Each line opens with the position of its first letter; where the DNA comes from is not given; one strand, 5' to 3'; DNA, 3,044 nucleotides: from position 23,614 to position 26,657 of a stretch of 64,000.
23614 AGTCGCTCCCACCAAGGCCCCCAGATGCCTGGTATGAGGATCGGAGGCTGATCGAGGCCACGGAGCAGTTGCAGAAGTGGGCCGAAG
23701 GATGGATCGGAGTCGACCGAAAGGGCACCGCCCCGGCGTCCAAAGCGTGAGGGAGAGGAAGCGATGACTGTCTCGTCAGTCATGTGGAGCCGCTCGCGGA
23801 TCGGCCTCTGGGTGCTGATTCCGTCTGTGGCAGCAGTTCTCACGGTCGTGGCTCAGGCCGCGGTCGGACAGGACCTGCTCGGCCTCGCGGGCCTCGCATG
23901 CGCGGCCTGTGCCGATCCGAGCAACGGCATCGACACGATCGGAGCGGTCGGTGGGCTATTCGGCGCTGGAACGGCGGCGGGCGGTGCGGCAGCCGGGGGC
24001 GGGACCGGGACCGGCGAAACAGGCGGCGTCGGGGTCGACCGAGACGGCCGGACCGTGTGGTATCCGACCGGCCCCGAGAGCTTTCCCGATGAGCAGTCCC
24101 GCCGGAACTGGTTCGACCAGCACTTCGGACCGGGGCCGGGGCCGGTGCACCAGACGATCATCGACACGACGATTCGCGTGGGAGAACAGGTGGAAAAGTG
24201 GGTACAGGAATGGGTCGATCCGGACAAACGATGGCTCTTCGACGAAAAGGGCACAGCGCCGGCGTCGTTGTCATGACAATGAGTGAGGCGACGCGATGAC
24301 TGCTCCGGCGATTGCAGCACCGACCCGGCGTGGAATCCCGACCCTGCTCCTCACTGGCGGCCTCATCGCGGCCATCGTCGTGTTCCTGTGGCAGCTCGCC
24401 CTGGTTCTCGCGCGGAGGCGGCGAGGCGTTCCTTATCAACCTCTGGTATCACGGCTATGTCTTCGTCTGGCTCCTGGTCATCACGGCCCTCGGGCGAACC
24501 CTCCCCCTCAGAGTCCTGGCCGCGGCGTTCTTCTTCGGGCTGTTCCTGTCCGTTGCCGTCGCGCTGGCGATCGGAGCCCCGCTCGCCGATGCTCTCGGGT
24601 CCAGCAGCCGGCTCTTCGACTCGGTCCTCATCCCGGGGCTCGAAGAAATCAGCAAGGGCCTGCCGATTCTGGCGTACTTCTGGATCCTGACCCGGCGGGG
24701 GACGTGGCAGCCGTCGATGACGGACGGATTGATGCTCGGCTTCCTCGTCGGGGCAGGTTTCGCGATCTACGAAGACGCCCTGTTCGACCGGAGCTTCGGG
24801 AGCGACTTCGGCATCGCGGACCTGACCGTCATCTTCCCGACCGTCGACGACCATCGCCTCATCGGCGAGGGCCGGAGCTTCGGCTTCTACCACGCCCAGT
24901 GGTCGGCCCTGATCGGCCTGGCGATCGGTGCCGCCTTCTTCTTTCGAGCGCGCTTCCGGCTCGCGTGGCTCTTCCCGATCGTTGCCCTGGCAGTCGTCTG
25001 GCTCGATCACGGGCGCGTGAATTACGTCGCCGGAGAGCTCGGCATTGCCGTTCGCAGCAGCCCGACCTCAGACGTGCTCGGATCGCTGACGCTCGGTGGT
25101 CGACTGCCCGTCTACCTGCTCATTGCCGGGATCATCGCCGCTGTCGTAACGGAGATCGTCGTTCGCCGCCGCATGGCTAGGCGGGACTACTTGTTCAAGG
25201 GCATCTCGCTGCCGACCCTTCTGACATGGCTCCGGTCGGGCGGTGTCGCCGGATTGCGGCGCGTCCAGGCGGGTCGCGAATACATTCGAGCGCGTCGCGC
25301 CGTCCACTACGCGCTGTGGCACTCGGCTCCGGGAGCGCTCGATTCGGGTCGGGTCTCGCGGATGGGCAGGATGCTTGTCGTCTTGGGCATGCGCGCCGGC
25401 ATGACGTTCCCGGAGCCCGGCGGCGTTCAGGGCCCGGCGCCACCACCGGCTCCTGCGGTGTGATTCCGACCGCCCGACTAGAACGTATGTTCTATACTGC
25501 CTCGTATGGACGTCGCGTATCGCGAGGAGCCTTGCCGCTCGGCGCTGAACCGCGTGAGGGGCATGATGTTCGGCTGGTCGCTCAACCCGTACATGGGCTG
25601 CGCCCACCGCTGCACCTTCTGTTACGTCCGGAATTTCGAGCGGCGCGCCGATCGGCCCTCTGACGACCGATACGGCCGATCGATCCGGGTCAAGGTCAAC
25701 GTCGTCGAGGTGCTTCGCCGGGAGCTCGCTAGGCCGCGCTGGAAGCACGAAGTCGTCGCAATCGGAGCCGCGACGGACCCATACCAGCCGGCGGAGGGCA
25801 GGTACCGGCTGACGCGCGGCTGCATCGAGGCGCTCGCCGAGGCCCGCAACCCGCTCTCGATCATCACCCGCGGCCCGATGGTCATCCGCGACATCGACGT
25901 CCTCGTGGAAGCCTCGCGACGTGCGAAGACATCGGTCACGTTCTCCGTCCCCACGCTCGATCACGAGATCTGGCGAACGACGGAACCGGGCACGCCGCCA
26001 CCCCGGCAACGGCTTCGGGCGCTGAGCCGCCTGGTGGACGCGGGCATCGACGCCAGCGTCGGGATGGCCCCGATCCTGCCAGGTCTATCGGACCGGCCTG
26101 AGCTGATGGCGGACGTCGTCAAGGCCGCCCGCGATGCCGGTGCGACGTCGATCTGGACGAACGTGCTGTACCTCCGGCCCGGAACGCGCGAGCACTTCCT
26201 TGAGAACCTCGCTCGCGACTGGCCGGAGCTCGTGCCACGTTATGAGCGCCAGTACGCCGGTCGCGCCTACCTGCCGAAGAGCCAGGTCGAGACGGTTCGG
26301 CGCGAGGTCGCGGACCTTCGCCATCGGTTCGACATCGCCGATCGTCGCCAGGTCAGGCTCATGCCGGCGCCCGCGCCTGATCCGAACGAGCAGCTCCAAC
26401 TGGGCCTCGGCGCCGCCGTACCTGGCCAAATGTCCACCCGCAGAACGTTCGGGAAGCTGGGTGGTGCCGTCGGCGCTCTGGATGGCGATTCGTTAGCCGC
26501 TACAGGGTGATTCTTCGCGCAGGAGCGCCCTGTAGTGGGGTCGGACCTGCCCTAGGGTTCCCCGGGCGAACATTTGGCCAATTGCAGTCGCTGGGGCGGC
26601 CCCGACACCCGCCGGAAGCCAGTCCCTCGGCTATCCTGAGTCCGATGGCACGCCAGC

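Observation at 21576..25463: RiPP-like operon: atypical radical SAM enzyme + two paralogous CAAC-motif membrane peptides + PrsW protease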

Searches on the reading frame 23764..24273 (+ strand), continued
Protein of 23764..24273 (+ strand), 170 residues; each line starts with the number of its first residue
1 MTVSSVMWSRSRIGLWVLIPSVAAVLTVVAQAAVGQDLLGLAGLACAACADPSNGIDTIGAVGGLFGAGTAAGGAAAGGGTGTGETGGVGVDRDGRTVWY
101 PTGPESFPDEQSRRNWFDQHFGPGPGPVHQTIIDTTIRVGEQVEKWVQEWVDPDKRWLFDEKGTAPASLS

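Call 41: predict_structure(alignment_id=A2)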
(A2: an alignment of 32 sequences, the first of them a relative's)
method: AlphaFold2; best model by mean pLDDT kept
length: 561 residues; sequences in the alignment: 32
mean_pLDDT: 90.9   pTM: 0.92
mean pLDDT of the five models: 90.9, 90.0, 89.4, 88.6, 87.4
residues with pLDDT >= 90: 422; 70-90: 107; 50-70: 30; < 50: 2
segments of 3 or more residues with pLDDT < 50: none
pLDDT, mean of each block of 10 residues (from residue 1): 96 93 92 95 96 87 97 95 94 97 93 94 96 97 96 95 96 98 97 86 95 97 90 96 95 68 91 92 70 65 84 94 93 91 97 93 95 96 93 90 93 95 94 96 97 91 85 82 87 85 95 96 94 91 84 56 44
secondary structure, 60 per line:
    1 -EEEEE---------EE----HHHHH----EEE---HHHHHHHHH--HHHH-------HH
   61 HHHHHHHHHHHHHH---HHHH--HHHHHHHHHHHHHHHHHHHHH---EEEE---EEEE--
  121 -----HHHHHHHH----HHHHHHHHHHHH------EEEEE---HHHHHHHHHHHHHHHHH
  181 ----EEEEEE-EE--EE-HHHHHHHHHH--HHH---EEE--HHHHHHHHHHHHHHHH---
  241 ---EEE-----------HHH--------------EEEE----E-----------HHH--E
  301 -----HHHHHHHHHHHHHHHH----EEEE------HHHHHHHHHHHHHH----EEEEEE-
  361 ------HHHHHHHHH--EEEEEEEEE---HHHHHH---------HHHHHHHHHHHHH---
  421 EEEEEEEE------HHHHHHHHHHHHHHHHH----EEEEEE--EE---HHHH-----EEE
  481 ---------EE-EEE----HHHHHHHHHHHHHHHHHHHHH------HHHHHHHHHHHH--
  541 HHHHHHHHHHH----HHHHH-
elements in order: E2-6 H22-26 E31-33 H37-45 H48-51 H59-74 H78-81 H84-104 E108-111 E115-118 H126-133 H138-149 E156-160 H164-180 E185-190 H199-208 E217-219 H222-237 E244-246 E275-278 H306-321 E326-329 H336-349 E354-359 H367-375 E378-386 H390-395 H405-417 E421-428 H435-451 E456-461 H469-472 E478-480 E493-495 H500-520 H527-538 H541-551 H556-560

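Call 44: search_protein_families(library=ncbifam, proteins=[L022:5418-5969:+, L021:2359-2958:+, L022:7743-8675:+, L022:8697-9818:+], max_evalue=1)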
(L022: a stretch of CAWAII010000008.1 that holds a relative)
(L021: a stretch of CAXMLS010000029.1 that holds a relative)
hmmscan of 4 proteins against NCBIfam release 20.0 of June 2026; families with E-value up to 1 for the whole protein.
L022:5418-5969:+ (184 aa): 0 families

L021:2359-2958:+ (200 aa): 0 families

L022:7743-8675:+ (311 aa): 8 families
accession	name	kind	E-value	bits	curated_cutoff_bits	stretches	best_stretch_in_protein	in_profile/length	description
TIGR01179.1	galE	equivalog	1.3e-05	24.2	262.3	1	5-145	2-163/332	UDP-glucose 4-epimerase GalE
NF042422.1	oxyalk_red_OleD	equivalog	6.3e-05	22.5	580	1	5-163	3-173/329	2-alkyl-3-oxoalkanoate reductase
TIGR01746.1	Thioester-redct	subfamily_domain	0.00049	19.4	213.35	1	5-38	2-37/371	thioester reductase domain-containing protein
TIGR03466.1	HpnA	hypoth_equivalog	0.0011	18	367.65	1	5-67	3-70/327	hopanoid-associated sugar epimerase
NF042423.1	oxyalk_red_Shew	equivalog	0.0016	17.6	580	1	3-161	9-177/331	2-alkyl-3-oxoalkanoate reductase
NF007956.0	PRK10675.1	subfamily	0.0035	16.5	394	1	80-122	97-143/338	UDP-glucose 4-epimerase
TIGR03443.1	alpha_am_amid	equivalog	0.0082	13.5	1030.1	1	4-41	974-1015/1390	L-aminoadipate-semialdehyde dehydrogenase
TIGR01777.1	yfcH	hypoth_equivalog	0.027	14.1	207.35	1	5-68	1-64/292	TIGR01777 family oxidoreductase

L022:8697-9818:+ (374 aa): 0 families

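Call 46: fold_search(model_id=the predicted structure, library=pdb)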
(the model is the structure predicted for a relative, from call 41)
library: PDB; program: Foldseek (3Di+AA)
matches with E <= 10: 1503; with E <= 0.001: 61
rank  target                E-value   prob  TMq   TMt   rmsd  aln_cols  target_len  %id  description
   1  7mjz                  3.2e-11  1.00  0.42  0.51   7.2       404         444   14  The structure of MiaB with pentasulfide bridge (released 2021-09-15)
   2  5ul3                  4.9e-11  1.00  0.45  0.37  12.7       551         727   14  Structure of Cobalamin-dependent S-adenosylmethionine radical enzyme OxsB with aqua-cobalamin bound (released 2017-04-19)
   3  5ul4                  8.5e-11  1.00  0.46  0.37  12.6       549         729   13  Structure of Cobalamin-dependent S-adenosylmethionine radical enzyme OxsB with aqua-cobalamin and S-adenosylmethionine b (released 2017-04-19)
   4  6wte_B                1.3e-10  1.00  0.45  0.48   8.8       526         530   16  Structure of radical S-adenosylmethionine methyltransferase, TsrM, from Kitasatospora setae with cobalamin and [4Fe-4S (released 2020-12-23)
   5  6wte_A                2.3e-10  1.00  0.45  0.45   8.5       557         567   14  Structure of radical S-adenosylmethionine methyltransferase, TsrM, from Kitasatospora setae with cobalamin and [4Fe-4S (released 2020-12-23)
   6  6wtf_A                2.3e-10  1.00  0.47  0.48  10.8       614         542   15  Structure of radical S-adenosylmethionine methyltransferase, TsrM, from Kitasatospora setae with tryptophan substrate  (released 2020-12-23)
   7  6fd2_A                2.4e-10  1.00  0.44  0.54   8.2       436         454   15  Radical SAM 1,2-diol dehydratase AprD4 in complex with its substrate paromamine (released 2018-01-17)
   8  5ul2                  2.9e-10  1.00  0.38  0.30   6.5       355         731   17  Structure of Apo, SeMet-labeled Cobalamin-dependent S-adenosylmethionine radical enzyme OxsB (released 2017-04-19)
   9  9ccb                  3.4e-10  1.00  0.37  0.47  11.6       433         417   14  X-ray crystal structure of methyl-coenzyme M reductase glutamine methylase (MgmA) from Methanothermobacter marburgensis  (released 2025-01-01)
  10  6wtf_B                4.5e-10  1.00  0.49  0.51  10.0       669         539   14  Structure of radical S-adenosylmethionine methyltransferase, TsrM, from Kitasatospora setae with tryptophan substrate  (released 2020-12-23)
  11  6fd2_B                5.9e-10  1.00  0.39  0.47  11.5       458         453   14  Radical SAM 1,2-diol dehydratase AprD4 in complex with its substrate paromamine (released 2018-01-17)
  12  7kdy_A                6.3e-09  1.00  0.41  0.36  14.1       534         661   15  Crystal structure of Streptomyces tokunonesis TokK with hydroxycobalamin, 5'-deoxyadenosine, methionine, and (2R)-pant (released 2022-01-12)
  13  9n1d                  8.3e-09  1.00  0.41  0.37  10.8       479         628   13  Crystal structure of CysS from Corallococcus sp. CA054B with 5'-deoxyadenosine and methionine bound (released 2026-01-28)
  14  9n1c                  2.1e-08  1.00  0.41  0.37  12.5       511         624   13  Crystal structure of CysS from Corallococcus sp. CA054B with 5'-deoxyadenosine, methionine, and pantetheinylated 3-ethox (released 2026-01-28)
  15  4jc0_B                2.4e-08  1.00  0.42  0.55   5.4       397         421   14  Crystal structure of Thermotoga maritima holo RimO in complex with pentasulfide, Northeast Structural Genomics Consort (released 2013-04-10)
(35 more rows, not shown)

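Call 57: find_homologous_proteins(query=L005:5270-6436:+, max_evalue=1e-10)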
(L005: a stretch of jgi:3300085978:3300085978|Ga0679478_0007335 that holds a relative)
Query L005:5270-6436:+ (389 aa): 18 proteins with E <= 1e-10 among 8000 candidates.
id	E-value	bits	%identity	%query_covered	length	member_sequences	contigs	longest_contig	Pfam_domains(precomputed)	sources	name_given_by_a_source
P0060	2.3e-249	845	100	100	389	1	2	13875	PF13367.12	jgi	jgi:RsiW-degrading membrane proteinase PrsW (M82 family)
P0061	7.2e-197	672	81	96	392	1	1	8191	PF13367.12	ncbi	-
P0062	9.1e-189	646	74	99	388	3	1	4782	PF13367.12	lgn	-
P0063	8.8e-174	596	73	98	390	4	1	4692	PF13367.12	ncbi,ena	-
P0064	5.6e-170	584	72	97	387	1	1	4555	PF13367.12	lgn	-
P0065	1.9e-167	575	71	98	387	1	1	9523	PF13367.12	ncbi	-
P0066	3.0e-161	555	69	97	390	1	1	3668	PF13367.12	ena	-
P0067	7.1e-161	554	71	94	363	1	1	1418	PF13367.12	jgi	jgi:RsiW-degrading membrane proteinase PrsW (M82 family)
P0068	1.7e-152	526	69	92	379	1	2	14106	PF13367.12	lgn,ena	-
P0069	1.4e-145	503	72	81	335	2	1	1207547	PF13367.12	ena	-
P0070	5.9e-140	485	61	98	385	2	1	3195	PF13367.12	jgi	jgi:RsiW-degrading membrane proteinase PrsW (M82 family)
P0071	1.8e-139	483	63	95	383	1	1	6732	PF13367.12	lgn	-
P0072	1.7e-131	457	63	94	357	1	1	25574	PF13367.12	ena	-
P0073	1.5e-122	428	80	64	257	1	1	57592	PF13367.12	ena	-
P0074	4.7e-117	409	55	90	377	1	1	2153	PF13367.12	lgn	-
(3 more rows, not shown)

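Call 58: find_encoding_contigs(protein=P0072, flank=6000, max_places=2)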
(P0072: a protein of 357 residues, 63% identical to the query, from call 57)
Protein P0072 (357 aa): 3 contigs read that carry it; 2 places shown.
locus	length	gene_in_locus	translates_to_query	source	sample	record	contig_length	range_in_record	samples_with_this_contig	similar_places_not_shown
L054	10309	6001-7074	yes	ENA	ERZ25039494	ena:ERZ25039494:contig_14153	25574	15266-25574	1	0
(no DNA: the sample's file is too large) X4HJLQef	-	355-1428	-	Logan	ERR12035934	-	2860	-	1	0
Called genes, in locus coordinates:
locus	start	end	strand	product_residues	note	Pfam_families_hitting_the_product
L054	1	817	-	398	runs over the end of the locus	PF02861:Clp_N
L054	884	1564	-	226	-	PF00005:ABC_tran, PF13304:AAA_21 (faint)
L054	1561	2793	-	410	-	PF12704:MacB_PCD, PF02687:FtsX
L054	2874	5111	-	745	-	PF00486:Trans_reg_C, PF13424:TPR_12 (faint), PF00515:TPR_1 (faint), PF07719:TPR_2 (faint), PF13414:TPR_11 (faint), PF13428:TPR_14 (faint), PF14559:TPR_19 (faint), PF13432:TPR_16 (weak), +1 more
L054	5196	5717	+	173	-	PF00106:adh_short, PF08659:KR, PF13561:adh_short_C2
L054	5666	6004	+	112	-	PF13561:adh_short_C2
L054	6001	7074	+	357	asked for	PF13367:PrsW-protease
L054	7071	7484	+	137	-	-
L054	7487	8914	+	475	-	-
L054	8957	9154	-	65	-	-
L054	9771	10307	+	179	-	?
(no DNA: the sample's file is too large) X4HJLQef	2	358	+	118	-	?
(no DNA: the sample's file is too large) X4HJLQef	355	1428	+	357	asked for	PF13367:PrsW-protease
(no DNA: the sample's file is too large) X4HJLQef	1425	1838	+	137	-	-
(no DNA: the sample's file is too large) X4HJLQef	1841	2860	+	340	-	?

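Call 59: find_encoding_contigs(protein=P0068, flank=6000, max_places=2)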
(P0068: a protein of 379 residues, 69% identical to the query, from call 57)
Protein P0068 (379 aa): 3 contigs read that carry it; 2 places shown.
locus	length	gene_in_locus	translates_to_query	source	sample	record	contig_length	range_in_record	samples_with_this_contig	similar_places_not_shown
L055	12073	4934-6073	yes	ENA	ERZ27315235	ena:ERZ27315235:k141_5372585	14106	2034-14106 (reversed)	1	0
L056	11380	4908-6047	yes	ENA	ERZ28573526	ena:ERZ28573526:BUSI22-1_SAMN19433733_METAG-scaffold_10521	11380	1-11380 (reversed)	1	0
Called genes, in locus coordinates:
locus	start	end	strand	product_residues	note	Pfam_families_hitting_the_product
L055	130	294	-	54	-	-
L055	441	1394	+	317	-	PF13367:PrsW-protease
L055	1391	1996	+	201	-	-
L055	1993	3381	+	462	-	PF00089:Trypsin (weak), PF13365:Trypsin_2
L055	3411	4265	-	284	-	PF00339:Arrestin_N (faint), PF07070:Spo0M (weak)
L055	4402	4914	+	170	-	-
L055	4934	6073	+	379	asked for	PF13367:PrsW-protease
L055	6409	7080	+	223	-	PF20108:DUF6498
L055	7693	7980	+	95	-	-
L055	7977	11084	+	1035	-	-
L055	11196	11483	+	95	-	-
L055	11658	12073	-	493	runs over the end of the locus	PF00890:FAD_binding_2 (weak), PF01266:DAO (faint), PF01494:FAD_binding_3 (faint), PF01593:Amino_oxidase, PF03486:HI0933_like (weak), PF07992:Pyr_redox_2 (weak), PF13450:NAD_binding_8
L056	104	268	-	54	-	-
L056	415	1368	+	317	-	PF13367:PrsW-protease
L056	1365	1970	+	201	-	-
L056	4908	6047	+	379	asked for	PF13367:PrsW-protease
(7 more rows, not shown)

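Call 61: predict_structure(alignment_id=A1)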
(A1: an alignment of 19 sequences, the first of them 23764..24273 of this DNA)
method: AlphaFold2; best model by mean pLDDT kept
length: 170 residues; sequences in the alignment: 19
mean_pLDDT: 49.8   pTM: 0.23
mean pLDDT of the five models: 49.8, 49.6, 48.9, 48.1, 45.9
residues with pLDDT >= 90: 0; 70-90: 10; 50-70: 65; < 50: 95
segments of 3 or more residues with pLDDT < 50: 40-48, 50-98, 124-136, 154-170
pLDDT, mean of each block of 10 residues (from residue 1): 52 66 71 54 48 44 41 33 34 44 60 65 48 47 54 48 38
secondary structure, 60 per line:
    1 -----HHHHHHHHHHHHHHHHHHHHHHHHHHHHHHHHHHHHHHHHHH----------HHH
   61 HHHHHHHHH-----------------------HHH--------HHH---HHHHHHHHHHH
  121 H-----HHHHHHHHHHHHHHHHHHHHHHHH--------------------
elements in order: H6-47 H58-69 H110-121 H127-150

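Call 65: search_protein_representatives(alignment_id=A1)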
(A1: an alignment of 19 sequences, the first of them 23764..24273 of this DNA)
Query: 19 sequences, 160 profile positions. Proteins with E-value up to 0.001 (for the whole library): 22; up to 1e-10: 16; up to 1e-30: 6. The best 22 are listed.
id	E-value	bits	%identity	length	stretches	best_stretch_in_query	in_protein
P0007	2.3e-62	225.8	-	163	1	1-158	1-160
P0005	4.5e-61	221.6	-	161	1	7-159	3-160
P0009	4.6e-54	198.8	-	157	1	1-159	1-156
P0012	1.7e-45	171.0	-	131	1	1-125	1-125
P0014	2.1e-41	157.7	-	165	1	7-159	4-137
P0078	2.7e-37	144.3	-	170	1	1-159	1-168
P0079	1.8e-27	112.3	-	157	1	1-158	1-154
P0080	4.1e-26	108.0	-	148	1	15-159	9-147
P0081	4.1e-24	101.4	-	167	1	6-159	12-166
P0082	3.5e-23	98.4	-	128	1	45-159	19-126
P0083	6.3e-23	97.6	-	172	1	7-77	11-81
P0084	1.0e-19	87.2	-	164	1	5-159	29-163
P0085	2.2e-16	76.3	-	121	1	5-58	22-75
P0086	6.4e-16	74.8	-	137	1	26-156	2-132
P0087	2.2e-15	73.1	-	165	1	6-158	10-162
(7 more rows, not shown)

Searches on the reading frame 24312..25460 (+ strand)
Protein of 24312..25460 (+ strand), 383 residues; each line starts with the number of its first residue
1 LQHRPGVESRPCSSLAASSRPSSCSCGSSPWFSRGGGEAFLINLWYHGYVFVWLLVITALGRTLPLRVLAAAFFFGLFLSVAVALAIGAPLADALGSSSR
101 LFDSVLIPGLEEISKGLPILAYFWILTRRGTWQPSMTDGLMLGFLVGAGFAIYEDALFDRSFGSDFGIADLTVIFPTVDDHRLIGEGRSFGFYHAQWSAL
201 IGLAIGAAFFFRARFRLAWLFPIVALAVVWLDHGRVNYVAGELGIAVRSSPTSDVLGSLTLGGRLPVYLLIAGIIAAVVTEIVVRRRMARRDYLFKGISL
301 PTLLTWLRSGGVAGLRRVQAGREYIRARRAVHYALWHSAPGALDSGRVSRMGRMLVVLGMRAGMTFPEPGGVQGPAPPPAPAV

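Call 4: search_protein_families(library=pfam, proteins=[window:24312-25460:+], max_evalue=0.01)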
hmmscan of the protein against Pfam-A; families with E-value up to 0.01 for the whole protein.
window:24312-25460:+ (383 aa): 1 family
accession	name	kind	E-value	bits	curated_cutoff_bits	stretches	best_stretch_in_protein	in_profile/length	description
PF13367.11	PrsW-protease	-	4.7e-15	56.1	23.5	1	65-242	2-176/196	PrsW family intramembrane metalloprotease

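Call 13: search_protein_families(library=ncbifam, proteins=[window:24312-25460:+], max_evalue=0.01)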
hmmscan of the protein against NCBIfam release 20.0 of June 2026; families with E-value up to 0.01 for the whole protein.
window:24312-25460:+ (383 aa): 0 families

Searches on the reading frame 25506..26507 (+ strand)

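Call 4: search_protein_families(library=pfam, proteins=[window:25506-26507:+], max_evalue=0.01)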
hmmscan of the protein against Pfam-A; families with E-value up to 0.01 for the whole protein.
window:25506-26507:+ (334 aa): 2 families
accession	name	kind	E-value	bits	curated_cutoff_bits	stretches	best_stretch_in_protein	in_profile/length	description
PF04055.27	Radical_SAM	-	8.6e-18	65.5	29.5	1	27-198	2-158/166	Radical SAM superfamily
PF20903.3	SPL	-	0.0022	17.4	27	1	31-191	86-234/338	Spore photoproduct lyase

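Call 13: search_protein_families(library=ncbifam, proteins=[window:25506-26507:+], max_evalue=0.01)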
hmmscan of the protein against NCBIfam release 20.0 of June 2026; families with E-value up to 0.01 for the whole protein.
window:25506-26507:+ (334 aa): 5 families
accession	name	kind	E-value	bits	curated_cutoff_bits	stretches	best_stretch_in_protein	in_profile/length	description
NF038135.1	rSAM_Rv2578c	equivalog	1.5e-86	290.4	430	1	3-277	38-316/317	Rv2578c family radical SAM protein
NF038136.1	rSAM_Rv_intein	exception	5.2e-77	260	700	2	39-274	335-570/574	intein-containing Rv2578c family radical SAM protein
NF033668.1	rSAM_PA0069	hypoth_equivalog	1e-56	192.5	360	1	14-243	47-276/348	PA0069 family radical SAM protein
TIGR04470.1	rSAM_mob_pairB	equivalog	1.2e-30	106.8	410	1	21-253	17-233/285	radical SAM mobile pair protein B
TIGR04070.1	photo_TT_lyase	equivalog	3.4e-07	29.5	400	1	28-191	83-234/338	spore photoproduct lyase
